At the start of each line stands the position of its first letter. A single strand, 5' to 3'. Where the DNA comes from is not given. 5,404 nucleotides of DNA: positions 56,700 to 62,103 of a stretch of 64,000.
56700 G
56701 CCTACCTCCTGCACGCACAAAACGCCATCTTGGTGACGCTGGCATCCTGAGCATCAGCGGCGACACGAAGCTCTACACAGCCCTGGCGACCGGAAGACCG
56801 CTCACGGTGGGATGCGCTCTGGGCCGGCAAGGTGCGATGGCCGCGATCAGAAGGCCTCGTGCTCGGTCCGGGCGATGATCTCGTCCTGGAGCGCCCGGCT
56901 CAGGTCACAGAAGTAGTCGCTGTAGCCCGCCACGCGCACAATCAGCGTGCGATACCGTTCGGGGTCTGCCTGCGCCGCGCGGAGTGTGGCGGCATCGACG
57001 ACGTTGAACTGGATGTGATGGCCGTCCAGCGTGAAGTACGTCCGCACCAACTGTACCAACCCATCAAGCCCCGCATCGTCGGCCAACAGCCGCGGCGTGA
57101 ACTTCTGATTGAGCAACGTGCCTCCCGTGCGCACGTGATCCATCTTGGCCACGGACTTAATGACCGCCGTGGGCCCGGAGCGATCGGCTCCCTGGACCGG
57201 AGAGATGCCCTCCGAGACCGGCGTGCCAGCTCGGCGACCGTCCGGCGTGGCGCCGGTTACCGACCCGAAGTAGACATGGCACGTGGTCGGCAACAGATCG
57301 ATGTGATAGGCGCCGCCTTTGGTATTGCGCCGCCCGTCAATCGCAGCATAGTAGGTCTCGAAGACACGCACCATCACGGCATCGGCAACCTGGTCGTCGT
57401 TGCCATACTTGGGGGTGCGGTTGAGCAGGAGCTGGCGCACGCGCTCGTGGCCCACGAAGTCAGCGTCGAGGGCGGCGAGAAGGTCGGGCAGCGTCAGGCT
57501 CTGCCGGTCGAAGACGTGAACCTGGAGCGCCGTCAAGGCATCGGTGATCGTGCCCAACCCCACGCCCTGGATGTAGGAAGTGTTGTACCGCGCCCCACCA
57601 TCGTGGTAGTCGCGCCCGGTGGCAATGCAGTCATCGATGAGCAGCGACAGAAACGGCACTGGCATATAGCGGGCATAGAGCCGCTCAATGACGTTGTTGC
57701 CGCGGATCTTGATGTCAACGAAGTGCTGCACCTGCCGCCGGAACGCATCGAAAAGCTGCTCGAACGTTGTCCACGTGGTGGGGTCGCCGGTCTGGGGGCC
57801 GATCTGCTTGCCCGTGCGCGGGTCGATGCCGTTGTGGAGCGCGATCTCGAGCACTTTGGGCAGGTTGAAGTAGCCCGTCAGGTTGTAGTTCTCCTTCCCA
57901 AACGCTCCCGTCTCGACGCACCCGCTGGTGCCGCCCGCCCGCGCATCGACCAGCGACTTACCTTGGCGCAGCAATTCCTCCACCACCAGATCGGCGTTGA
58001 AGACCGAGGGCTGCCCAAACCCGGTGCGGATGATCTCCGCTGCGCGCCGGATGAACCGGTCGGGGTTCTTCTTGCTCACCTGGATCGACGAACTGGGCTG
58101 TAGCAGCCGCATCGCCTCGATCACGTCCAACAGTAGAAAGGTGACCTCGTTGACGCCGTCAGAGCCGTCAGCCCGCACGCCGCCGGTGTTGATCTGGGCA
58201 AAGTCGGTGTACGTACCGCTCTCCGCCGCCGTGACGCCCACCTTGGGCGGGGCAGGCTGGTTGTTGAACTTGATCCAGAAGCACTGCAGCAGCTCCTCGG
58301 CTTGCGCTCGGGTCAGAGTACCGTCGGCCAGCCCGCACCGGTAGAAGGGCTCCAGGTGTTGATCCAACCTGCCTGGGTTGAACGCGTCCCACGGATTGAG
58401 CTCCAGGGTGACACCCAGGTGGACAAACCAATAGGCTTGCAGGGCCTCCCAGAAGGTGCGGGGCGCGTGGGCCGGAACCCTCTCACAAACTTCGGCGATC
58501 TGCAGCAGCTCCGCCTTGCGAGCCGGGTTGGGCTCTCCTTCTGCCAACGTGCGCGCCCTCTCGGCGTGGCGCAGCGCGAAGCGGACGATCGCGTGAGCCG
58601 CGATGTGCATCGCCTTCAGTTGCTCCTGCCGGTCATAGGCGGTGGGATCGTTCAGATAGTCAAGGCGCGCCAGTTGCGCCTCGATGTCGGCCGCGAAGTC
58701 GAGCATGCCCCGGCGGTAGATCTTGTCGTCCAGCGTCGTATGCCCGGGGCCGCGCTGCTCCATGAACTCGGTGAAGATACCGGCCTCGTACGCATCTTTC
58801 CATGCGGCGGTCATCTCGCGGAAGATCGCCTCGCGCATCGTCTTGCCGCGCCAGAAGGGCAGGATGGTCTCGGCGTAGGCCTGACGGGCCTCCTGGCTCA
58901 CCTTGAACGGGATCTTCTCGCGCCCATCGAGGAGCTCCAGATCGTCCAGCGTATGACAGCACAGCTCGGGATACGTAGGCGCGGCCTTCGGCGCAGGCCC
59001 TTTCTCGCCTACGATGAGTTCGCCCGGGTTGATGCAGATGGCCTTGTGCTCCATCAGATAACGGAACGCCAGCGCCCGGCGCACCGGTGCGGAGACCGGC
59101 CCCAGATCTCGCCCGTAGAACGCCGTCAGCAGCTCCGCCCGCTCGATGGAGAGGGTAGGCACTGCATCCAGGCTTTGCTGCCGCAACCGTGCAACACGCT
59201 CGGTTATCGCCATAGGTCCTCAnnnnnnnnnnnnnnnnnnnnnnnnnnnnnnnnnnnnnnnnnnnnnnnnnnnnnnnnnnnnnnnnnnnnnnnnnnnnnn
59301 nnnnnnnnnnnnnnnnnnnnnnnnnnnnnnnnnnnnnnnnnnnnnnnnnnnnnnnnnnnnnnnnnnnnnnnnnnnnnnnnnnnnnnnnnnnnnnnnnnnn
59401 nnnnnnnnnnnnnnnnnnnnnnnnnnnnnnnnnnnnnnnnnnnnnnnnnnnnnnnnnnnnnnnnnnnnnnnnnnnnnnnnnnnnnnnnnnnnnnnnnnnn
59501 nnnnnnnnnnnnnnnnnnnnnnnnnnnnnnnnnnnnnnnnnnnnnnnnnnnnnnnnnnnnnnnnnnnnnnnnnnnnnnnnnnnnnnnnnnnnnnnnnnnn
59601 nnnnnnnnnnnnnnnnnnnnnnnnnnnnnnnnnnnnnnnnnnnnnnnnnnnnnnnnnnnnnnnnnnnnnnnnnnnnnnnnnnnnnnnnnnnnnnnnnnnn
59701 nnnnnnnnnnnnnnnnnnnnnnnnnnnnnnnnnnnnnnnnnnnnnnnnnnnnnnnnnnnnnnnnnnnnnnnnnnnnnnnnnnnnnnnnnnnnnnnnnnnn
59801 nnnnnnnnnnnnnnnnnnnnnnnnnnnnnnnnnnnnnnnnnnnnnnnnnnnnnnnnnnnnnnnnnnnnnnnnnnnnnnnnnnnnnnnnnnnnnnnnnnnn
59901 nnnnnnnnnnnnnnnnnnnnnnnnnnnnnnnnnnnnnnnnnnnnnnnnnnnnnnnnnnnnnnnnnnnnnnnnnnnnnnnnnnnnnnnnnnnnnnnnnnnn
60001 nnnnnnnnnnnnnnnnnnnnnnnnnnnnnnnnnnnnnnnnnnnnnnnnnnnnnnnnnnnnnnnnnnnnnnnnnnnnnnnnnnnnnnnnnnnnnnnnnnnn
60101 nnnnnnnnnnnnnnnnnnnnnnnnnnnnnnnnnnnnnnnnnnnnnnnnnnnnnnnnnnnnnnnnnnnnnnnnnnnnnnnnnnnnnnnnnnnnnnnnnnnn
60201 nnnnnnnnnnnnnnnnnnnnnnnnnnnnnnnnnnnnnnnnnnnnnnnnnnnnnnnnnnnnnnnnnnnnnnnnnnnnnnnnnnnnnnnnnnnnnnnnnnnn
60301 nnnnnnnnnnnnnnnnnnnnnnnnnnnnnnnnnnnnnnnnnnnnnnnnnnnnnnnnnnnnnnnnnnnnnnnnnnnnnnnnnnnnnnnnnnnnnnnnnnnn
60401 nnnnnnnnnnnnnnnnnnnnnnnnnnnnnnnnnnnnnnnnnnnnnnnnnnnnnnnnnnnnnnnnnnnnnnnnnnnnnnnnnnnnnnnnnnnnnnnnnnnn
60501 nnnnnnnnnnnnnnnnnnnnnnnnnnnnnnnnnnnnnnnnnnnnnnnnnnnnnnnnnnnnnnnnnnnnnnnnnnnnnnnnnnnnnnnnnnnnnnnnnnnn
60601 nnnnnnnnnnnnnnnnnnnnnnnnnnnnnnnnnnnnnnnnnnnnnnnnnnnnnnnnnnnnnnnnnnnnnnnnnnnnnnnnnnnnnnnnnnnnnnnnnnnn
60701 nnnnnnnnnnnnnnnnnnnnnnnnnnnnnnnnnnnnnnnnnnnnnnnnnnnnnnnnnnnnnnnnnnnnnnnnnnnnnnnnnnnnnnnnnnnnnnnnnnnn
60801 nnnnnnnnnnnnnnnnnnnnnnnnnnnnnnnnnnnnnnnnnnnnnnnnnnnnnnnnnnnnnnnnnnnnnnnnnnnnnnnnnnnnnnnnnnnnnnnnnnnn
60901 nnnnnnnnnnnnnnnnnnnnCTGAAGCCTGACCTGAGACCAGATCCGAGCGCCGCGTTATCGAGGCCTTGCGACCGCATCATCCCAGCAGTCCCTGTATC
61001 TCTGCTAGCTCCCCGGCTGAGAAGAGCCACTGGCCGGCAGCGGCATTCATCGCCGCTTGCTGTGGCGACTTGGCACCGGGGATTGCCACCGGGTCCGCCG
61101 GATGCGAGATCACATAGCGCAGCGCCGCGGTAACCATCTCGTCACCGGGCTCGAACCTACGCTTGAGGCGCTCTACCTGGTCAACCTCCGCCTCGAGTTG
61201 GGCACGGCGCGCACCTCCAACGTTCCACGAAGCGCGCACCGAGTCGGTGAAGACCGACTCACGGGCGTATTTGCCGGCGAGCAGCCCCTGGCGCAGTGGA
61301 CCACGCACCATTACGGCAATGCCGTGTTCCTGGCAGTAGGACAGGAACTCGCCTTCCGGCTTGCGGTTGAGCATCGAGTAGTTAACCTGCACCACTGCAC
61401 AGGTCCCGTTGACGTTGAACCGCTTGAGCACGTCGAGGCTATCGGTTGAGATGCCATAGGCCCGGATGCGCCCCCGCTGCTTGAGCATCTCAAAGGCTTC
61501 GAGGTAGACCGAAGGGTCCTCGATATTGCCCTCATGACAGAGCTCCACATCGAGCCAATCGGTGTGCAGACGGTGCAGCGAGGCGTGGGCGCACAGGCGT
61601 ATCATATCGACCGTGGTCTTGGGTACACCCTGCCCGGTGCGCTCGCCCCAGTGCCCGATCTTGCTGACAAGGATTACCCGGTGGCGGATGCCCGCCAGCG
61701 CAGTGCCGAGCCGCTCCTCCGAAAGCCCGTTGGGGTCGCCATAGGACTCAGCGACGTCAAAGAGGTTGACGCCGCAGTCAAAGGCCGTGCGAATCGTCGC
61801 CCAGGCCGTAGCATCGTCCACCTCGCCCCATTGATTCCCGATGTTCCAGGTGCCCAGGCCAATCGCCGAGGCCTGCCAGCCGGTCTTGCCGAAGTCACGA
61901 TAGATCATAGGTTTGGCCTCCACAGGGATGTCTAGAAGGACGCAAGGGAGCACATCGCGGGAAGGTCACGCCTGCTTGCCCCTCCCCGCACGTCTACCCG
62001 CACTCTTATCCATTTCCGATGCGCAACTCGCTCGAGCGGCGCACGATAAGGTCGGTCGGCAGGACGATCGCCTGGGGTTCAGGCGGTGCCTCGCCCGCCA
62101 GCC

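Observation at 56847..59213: Glycyl radical enzyme with a hydroxyproline-dehydratase-like active site, in a sugar-regulated operon, with no activase within 64 kb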

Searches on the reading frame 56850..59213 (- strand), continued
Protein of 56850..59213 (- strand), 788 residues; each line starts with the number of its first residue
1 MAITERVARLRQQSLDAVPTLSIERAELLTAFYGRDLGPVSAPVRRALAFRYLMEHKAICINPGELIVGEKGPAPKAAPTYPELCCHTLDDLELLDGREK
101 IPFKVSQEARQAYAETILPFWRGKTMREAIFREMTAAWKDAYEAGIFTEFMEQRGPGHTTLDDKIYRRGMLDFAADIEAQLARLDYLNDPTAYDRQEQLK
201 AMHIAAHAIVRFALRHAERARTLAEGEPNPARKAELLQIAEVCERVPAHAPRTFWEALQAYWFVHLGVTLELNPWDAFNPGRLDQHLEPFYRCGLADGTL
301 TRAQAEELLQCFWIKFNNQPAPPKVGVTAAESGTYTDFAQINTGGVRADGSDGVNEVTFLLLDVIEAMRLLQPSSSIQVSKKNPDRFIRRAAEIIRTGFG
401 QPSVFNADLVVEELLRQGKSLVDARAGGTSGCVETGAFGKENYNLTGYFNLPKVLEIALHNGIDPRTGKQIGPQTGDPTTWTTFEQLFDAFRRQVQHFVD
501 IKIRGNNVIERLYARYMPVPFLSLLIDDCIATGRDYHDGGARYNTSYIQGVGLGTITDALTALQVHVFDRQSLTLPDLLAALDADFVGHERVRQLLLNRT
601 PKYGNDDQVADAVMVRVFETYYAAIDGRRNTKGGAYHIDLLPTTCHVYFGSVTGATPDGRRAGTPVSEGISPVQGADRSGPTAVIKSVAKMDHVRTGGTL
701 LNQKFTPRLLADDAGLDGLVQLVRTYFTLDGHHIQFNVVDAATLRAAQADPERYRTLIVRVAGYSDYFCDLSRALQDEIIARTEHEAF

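Call 75: search_protein_families(library=ncbifam, proteins=[L084:17833-19875:+, L084:15176-17617:-, L020:1117-2937:+, L020:8446-9339:+], max_evalue=0.00001)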
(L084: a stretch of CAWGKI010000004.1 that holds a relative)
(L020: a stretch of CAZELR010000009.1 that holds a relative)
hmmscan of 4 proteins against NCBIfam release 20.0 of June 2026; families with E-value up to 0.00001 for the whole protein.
L084:17833-19875:+ (681 aa): 1 family
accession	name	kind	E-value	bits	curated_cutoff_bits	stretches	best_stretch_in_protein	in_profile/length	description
NF049879.1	AcerHdlse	equivalog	1.6e-25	89.7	950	1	386-598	338-564/657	aceric acid hydrolase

L084:15176-17617:- (814 aa): 1 family
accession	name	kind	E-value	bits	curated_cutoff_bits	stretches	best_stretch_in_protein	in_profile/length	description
NF049879.1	AcerHdlse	equivalog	9.1e-148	493.6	950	1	46-662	23-656/657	aceric acid hydrolase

L020:1117-2937:+ (607 aa): 1 family
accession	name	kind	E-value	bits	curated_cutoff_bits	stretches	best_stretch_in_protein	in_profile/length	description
NF049879.1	AcerHdlse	equivalog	1.1e-89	301.6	950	2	224-597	242-654/657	aceric acid hydrolase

L020:8446-9339:+ (298 aa): 34 families (the best 25 are shown)
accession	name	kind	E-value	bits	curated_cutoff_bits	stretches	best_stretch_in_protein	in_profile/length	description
NF043069.1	T4HPD_activ_SAM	equivalog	1.5e-109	366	425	1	4-294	2-293/299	trans-4-hydroxy-L-proline dehydratase activase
TIGR02494.1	PFLE_PFLC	subfamily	1.7e-109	365.6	174.35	1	6-292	1-292/293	glycyl-radical enzyme activating protein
NF048010.1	SfplDhtActHpsHDes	equivalog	4.1e-95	318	430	1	3-286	5-295/298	(2S)-3-sulfopropanediol dehydratase activating enzyme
NF033719.1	ind_deCO2_activ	equivalog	2.9e-91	305.9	425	1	4-295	1-299/302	indoleacetate decarboxylase activase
TIGR04395.1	cutC_activ_rSAM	equivalog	1.8e-89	300.1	360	1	5-296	6-304/309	choline TMA-lyase-activating enzyme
TIGR04003.1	rSAM_BssD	equivalog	4.5e-81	272.4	496.45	1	6-267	3-272/314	[benzylsuccinate synthase]-activating enzyme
NF048008.1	SfplDhtActHpfHKleb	equivalog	5.3e-78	262.4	500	1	5-274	1-278/308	(2S)-3-sulfopropanediol dehydratase activating enzyme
NF033717.2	HPDL_rSAM_activ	equivalog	7e-76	255.4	420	1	3-288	3-295/311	4-hydroxyphenylacetate decarboxylase activase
NF007483.0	PRK10076.1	equivalog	4.6e-64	216.4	326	2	82-294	75-286/292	[formate-C-acetyltransferase]-activating enzyme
TIGR02493.1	PFLA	equivalog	1.3e-61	208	231.75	2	85-291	28-234/235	pyruvate formate-lyase-activating protein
TIGR04041.1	activase_YjjW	hypoth_equivalog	3.9e-49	167.5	250.2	1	5-257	3-241/276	YjjW family glycine radical enzyme activase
NF008356.0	PRK11145.1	equivalog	5.6e-49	166.6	375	2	85-295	33-243/246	pyruvate formate lyase 1-activating protein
TIGR02495.1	NrdG2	equivalog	5.9e-14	51.8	131.15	1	8-45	4-42/193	anaerobic ribonucleoside-triphosphate reductase activating protein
TIGR02491.1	NrdG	equivalog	1.4e-11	44.5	126.1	1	7-44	3-40/154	anaerobic ribonucleoside-triphosphate reductase activating protein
TIGR02179.1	PorD_KorD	subfamily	1.1e-09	38.3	60.05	1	49-97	21-71/78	2-oxoacid:acceptor oxidoreductase, delta subunit, pyruvate/2-ketoisovalerate family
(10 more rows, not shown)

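Call 77: search_solved_structures(query=L020:1117-2937:+, max_evalue=0.001)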
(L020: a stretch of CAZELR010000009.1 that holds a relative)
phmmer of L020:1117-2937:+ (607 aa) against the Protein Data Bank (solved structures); distinct sequences matched with E-value up to 0.001: 7.
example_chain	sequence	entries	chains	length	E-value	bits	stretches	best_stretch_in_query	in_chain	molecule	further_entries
4qjy_A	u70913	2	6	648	1.6e-103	350.4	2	221-572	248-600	GH127 beta-L-arabinofuranosidase | GH127 beta-L-arabinofuranoside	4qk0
6ex6_B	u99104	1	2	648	2.5e-89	303.5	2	221-598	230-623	Six-hairpin glycosidase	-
3wkw_A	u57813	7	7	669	4.1e-87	296.2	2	220-599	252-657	Non-reducing end beta-L-arabinofuranosidase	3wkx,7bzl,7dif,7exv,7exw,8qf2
3wre_A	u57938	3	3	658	5.3e-87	295.8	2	220-598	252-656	Non-reducing end beta-L-arabinofuranosidase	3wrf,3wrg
7exu_A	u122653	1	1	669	1.1e-86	294.7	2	220-599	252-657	Non-reducing end beta-L-arabinofuranosidase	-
5mqo_A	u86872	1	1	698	1.5e-55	191.9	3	224-551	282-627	Non-reducing end beta-L-arabinofuranosidase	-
5opj_A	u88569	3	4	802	1e-08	37.2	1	327-532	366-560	Rhamnogalacturonan lyase | Acetyl-CoA carboxylase, biotin carboxylase | Glycosyl hydrolase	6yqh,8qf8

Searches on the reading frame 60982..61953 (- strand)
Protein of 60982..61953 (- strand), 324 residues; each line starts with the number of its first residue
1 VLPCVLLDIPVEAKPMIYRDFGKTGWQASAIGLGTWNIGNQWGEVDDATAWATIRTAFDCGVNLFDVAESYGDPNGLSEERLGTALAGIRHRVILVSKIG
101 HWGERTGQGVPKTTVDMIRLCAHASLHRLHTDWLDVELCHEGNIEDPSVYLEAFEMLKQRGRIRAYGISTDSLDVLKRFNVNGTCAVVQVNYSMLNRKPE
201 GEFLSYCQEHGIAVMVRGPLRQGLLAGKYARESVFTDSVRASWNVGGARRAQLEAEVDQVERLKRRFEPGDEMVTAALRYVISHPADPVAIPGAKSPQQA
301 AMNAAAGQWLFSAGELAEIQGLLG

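Call 5: search_protein_families(library=pfam, proteins=[window:60982-61953:-])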
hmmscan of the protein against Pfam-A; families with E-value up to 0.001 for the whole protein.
window:60982-61953:- (324 aa): 1 family
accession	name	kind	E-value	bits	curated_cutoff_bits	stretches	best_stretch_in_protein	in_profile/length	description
PF00248.27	Aldo_ket_red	-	7.6e-51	173.3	24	1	31-322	2-289/291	Aldo/keto reductase family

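Call 21: search_protein_families(library=ncbifam, proteins=[window:60982-61953:-], max_evalue=0.01)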
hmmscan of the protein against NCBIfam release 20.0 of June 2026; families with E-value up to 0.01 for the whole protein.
window:60982-61953:- (324 aa): 6 families
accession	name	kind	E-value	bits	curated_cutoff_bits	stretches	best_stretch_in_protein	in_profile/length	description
NF049922.1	MethglyxlRedYdjG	equivalog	4.9e-35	121.1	550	1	20-310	5-308/326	NADH-dependent methylglyoxal reductase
NF007388.0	PRK09912.1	subfamily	4.6e-19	68.5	448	1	10-320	7-329/346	L-glyceraldehyde 3-phosphate reductase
TIGR01293.1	Kv_beta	subfamily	3.2e-18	65.8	365.4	1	16-238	1-227/319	voltage-dependent potassium channel subunit beta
NF007912.0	PRK10625.1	equivalog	7.8e-16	58.4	415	1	18-140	3-132/346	NADP(H)-dependent aldo-keto reductase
NF007695.0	PRK10376.1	subfamily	1.8e-10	40.4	280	1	46-215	38-210/290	oxidoreductase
NF008377.0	PRK11172.1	equivalog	0.0003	20.1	327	1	30-216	5-177/267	2,5-didehydrogluconate reductase DkgB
